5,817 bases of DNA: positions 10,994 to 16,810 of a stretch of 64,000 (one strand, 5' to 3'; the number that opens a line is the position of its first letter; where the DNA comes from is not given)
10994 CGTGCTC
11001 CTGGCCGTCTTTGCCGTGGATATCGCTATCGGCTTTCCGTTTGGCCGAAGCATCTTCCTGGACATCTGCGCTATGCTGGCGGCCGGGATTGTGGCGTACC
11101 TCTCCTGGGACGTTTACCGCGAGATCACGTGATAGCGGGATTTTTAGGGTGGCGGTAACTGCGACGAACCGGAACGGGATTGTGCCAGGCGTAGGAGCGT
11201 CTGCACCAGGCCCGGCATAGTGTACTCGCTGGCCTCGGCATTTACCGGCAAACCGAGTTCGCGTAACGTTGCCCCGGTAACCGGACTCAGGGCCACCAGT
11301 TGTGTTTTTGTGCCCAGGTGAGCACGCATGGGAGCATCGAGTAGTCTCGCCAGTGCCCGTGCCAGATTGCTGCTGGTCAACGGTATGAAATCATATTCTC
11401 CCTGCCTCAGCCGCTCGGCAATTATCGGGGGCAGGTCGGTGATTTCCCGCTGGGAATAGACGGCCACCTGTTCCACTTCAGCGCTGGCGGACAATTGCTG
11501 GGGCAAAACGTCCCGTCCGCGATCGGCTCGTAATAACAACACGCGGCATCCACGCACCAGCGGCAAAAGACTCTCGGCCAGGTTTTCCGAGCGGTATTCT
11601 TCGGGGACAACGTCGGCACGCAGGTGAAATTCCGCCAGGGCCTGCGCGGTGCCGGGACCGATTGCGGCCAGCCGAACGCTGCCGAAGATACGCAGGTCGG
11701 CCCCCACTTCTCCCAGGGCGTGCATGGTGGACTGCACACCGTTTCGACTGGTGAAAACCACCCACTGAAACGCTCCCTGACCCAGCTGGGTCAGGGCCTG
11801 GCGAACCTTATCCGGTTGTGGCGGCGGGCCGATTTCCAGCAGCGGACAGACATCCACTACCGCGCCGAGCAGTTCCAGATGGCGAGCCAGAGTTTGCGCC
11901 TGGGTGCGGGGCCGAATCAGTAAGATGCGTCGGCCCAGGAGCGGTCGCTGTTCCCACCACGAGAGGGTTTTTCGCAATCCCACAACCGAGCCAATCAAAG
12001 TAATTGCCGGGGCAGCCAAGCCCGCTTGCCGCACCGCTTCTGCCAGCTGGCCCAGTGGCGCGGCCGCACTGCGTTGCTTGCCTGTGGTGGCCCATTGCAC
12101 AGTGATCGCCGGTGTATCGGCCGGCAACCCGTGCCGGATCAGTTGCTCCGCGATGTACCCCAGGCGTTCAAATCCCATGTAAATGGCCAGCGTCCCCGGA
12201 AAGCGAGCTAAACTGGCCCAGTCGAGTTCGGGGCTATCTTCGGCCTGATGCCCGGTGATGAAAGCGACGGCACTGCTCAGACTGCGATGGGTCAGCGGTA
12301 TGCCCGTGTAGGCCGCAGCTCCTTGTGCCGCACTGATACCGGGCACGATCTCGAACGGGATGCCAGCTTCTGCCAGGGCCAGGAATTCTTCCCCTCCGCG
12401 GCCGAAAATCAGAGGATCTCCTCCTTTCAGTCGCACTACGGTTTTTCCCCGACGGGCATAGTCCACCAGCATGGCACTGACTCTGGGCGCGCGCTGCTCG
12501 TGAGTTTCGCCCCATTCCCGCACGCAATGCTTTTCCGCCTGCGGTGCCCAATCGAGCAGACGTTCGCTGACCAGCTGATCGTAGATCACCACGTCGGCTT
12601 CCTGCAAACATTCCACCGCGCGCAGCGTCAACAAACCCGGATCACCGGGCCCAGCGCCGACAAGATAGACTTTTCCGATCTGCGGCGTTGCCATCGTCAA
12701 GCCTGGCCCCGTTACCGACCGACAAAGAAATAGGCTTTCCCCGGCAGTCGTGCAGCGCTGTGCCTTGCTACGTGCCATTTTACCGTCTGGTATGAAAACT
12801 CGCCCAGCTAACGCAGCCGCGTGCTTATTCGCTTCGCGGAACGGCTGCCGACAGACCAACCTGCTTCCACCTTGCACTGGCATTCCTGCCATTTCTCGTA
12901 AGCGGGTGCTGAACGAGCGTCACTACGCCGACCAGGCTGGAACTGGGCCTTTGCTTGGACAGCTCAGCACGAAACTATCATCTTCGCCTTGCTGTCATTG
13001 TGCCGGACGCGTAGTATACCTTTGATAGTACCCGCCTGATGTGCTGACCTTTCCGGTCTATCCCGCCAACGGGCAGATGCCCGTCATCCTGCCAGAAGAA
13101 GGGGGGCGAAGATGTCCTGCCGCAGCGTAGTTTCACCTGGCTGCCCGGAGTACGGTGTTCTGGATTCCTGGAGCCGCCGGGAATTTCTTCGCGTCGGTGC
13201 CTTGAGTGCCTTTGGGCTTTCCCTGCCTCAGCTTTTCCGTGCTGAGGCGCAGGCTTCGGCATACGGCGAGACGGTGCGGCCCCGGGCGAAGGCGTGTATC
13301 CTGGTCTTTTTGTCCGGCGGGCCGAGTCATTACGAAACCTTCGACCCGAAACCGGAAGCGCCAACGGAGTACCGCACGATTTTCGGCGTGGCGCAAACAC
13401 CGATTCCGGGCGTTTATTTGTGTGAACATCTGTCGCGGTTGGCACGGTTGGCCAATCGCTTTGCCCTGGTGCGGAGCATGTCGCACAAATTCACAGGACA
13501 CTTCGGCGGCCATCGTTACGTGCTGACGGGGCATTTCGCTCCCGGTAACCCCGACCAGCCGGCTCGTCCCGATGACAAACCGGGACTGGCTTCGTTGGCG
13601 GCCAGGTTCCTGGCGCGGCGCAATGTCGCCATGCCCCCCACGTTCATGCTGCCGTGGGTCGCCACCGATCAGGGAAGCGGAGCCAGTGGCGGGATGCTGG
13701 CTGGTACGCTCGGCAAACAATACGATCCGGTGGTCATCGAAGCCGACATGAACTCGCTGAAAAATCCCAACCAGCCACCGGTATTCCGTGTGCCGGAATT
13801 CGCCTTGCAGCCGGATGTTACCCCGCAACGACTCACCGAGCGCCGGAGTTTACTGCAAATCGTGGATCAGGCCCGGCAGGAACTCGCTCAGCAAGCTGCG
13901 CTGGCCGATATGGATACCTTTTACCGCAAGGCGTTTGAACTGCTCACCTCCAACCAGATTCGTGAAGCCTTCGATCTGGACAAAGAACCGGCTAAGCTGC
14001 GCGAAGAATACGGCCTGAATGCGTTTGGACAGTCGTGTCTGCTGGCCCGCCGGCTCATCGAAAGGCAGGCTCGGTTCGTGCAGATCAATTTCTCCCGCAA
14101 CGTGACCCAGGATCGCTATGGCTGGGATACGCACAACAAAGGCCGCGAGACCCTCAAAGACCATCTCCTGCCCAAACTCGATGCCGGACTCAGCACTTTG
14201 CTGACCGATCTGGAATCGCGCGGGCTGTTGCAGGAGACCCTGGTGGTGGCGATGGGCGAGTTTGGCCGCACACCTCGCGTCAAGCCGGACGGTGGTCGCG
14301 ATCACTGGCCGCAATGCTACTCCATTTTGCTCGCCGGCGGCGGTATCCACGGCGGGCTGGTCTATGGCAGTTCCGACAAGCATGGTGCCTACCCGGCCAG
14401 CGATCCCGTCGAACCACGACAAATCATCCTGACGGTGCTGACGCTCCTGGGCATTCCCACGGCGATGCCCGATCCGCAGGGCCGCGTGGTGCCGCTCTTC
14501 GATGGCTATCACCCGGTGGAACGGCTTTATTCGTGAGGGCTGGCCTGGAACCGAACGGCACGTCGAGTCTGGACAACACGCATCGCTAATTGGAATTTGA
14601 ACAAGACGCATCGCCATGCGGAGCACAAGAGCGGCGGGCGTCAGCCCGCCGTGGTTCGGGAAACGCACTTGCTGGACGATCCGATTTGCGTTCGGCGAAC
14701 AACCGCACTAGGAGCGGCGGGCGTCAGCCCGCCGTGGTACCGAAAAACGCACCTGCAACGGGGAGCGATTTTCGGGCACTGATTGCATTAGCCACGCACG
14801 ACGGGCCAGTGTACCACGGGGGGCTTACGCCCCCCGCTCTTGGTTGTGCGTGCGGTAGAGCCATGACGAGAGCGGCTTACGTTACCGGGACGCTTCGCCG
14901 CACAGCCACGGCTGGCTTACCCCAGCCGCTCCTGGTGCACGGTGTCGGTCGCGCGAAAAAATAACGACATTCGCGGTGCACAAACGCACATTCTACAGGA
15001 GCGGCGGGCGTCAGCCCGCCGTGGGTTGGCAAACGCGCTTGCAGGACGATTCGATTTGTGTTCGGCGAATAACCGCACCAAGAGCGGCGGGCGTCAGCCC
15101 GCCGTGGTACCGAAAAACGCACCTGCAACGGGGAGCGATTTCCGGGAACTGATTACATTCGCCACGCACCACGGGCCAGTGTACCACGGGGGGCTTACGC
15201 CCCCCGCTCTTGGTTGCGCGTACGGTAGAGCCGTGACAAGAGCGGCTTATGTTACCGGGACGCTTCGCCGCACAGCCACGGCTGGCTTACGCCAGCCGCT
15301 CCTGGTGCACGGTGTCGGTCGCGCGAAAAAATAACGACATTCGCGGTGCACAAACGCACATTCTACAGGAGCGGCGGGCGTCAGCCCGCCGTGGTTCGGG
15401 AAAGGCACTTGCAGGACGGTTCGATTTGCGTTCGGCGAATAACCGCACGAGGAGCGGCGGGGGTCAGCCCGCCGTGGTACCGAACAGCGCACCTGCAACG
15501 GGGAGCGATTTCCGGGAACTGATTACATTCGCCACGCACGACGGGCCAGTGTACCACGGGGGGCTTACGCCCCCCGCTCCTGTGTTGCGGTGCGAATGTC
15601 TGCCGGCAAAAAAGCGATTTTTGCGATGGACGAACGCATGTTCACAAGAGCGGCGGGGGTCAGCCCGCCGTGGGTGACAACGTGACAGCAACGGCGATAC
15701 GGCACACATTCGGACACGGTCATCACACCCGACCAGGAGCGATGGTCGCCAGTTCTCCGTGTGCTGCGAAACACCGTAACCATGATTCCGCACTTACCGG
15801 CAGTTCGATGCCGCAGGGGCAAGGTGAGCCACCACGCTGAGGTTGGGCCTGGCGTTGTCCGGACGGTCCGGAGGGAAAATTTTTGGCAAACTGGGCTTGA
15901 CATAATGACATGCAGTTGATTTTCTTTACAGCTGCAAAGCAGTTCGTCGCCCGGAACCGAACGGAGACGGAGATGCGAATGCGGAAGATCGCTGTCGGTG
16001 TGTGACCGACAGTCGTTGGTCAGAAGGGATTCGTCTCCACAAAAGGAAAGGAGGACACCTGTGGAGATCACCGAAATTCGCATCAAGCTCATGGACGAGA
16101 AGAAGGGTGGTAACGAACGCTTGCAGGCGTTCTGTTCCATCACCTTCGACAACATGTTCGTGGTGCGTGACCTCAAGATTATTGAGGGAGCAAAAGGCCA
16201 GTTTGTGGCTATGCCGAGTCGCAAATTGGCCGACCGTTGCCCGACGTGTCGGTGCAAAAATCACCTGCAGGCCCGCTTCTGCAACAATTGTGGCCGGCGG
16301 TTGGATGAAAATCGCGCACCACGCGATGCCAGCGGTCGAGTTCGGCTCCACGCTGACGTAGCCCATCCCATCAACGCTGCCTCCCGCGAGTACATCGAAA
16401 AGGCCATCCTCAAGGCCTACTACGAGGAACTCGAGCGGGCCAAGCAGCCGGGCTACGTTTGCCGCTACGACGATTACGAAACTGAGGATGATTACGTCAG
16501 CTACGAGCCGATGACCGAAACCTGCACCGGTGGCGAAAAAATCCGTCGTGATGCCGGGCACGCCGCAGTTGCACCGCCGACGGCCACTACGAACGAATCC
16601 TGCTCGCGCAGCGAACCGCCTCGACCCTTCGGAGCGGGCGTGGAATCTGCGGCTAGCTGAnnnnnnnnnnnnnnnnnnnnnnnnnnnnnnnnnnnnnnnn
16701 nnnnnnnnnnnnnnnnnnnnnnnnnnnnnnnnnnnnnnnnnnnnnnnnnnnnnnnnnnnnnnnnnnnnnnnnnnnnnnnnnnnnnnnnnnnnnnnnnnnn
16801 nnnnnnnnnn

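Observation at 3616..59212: At least nine intergenic loci carry short direct repeats with a recurrent 64-74 bp period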

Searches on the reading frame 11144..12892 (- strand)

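Call 10: search_protein_families(library=pfam, proteins=[window:11144-12892:-], max_evalue=0.01)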
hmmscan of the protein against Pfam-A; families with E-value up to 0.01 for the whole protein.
window:11144-12892:- (582 aa): 2 families
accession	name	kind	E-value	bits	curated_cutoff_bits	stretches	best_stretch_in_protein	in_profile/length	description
PF00590.25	TP_methylase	-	1.8e-56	191.9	27.8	1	74-284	1-212/212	Tetrapyrrole (Corrin/Porphyrin) Methylases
PF02602.20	HEM4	-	3.5e-55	187.1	27.5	1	334-564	2-231/231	Uroporphyrinogen-III synthase HemD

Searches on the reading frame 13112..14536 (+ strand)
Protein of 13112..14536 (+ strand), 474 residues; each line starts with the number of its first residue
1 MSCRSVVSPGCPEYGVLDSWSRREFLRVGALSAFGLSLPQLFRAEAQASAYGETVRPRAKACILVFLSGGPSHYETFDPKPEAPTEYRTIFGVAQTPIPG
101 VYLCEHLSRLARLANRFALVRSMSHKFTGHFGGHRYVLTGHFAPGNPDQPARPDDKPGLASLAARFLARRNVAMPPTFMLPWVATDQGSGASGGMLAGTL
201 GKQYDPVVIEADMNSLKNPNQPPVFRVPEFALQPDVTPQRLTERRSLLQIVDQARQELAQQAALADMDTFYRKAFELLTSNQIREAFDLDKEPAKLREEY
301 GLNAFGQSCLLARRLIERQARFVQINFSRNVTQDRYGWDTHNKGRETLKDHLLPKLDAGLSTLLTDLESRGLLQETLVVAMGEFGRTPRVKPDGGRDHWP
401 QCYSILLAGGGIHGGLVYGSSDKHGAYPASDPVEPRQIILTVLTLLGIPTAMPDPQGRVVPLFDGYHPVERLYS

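Call 89: search_protein_families(library=pfam, proteins=[window:13112-14536:+], max_evalue=0.001)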
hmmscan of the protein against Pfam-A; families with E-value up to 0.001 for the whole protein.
window:13112-14536:+ (474 aa): 1 family
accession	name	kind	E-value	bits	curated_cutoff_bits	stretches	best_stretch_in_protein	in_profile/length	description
PF07394.17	DUF1501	-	3.7e-93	313.2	27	1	59-471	1-388/390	Protein of unknown function (DUF1501)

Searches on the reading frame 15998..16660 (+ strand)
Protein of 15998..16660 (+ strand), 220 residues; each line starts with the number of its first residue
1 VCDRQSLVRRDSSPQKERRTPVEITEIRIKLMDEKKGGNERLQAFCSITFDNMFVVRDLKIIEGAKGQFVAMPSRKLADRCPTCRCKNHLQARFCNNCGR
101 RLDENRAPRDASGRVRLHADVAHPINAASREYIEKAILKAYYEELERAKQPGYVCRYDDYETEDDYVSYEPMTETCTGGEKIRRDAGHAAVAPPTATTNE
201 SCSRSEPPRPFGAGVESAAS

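Call 89: search_protein_families(library=pfam, proteins=[window:15998-16660:+], max_evalue=0.001)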
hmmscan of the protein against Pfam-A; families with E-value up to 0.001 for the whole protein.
window:15998-16660:+ (220 aa): 2 families
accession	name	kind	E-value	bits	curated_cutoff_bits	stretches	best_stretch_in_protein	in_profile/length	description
PF04026.17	SpoVG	-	3.6e-25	88.4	29.6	1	23-142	2-81/82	SpoVG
PF12773.13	DZR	-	0.00015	22.3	27.3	1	77-99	22-45/45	Double zinc ribbon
